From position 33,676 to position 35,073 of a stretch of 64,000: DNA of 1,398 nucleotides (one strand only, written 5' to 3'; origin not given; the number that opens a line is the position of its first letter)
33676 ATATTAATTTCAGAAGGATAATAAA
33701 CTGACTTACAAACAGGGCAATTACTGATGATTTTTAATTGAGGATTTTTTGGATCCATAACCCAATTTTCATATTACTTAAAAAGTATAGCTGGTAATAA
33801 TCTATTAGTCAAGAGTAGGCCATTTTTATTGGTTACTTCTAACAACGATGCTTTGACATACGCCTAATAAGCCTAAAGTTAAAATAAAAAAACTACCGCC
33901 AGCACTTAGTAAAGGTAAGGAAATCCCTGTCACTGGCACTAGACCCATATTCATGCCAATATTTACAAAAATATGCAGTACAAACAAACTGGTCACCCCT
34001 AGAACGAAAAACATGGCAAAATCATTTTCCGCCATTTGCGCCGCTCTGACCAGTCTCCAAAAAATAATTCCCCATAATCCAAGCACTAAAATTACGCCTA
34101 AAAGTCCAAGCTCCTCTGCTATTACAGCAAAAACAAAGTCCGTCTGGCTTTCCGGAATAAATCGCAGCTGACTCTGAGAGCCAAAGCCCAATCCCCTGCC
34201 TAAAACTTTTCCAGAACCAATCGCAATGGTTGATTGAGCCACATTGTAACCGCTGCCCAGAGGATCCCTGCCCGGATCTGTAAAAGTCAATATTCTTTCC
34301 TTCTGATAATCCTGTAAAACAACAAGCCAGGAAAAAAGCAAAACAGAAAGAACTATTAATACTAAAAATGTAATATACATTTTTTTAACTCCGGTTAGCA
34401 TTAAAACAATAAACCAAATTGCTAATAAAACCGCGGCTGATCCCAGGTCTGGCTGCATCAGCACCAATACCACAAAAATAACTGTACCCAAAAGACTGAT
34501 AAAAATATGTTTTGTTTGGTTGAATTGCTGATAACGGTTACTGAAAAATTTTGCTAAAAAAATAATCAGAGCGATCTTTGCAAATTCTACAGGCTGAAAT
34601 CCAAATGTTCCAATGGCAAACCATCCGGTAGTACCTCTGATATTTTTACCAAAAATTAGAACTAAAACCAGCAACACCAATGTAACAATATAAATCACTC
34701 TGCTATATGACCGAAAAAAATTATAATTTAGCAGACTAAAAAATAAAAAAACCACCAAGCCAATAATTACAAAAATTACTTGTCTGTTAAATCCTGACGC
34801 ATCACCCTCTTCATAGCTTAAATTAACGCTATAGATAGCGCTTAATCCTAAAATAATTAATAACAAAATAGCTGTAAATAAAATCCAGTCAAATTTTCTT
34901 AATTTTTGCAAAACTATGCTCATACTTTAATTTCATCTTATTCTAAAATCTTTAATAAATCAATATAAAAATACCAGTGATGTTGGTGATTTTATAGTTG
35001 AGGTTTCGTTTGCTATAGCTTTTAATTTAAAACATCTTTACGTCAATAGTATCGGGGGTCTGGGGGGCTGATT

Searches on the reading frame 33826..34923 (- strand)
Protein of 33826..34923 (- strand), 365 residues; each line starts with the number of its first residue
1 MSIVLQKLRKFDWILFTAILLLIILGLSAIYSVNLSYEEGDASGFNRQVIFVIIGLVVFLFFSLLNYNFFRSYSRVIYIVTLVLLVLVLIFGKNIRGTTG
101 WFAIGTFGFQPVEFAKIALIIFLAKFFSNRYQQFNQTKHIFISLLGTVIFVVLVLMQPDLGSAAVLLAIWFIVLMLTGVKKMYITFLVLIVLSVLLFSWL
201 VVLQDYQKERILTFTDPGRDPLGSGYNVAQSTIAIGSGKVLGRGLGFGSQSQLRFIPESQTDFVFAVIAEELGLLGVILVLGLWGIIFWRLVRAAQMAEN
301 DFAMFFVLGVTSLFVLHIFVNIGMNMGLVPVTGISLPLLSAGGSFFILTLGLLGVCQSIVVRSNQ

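Call 54: search_protein_families(library=pfam, proteins=[window:33826-34923:-], max_evalue=0.0001)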
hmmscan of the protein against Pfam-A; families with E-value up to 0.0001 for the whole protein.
window:33826-34923:- (365 aa): 1 family
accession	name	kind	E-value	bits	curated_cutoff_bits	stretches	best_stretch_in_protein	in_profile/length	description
PF01098.24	FTSW_RODA_SPOVE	-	1.1e-95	321.1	26.4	1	14-362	3-353/356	Cell cycle protein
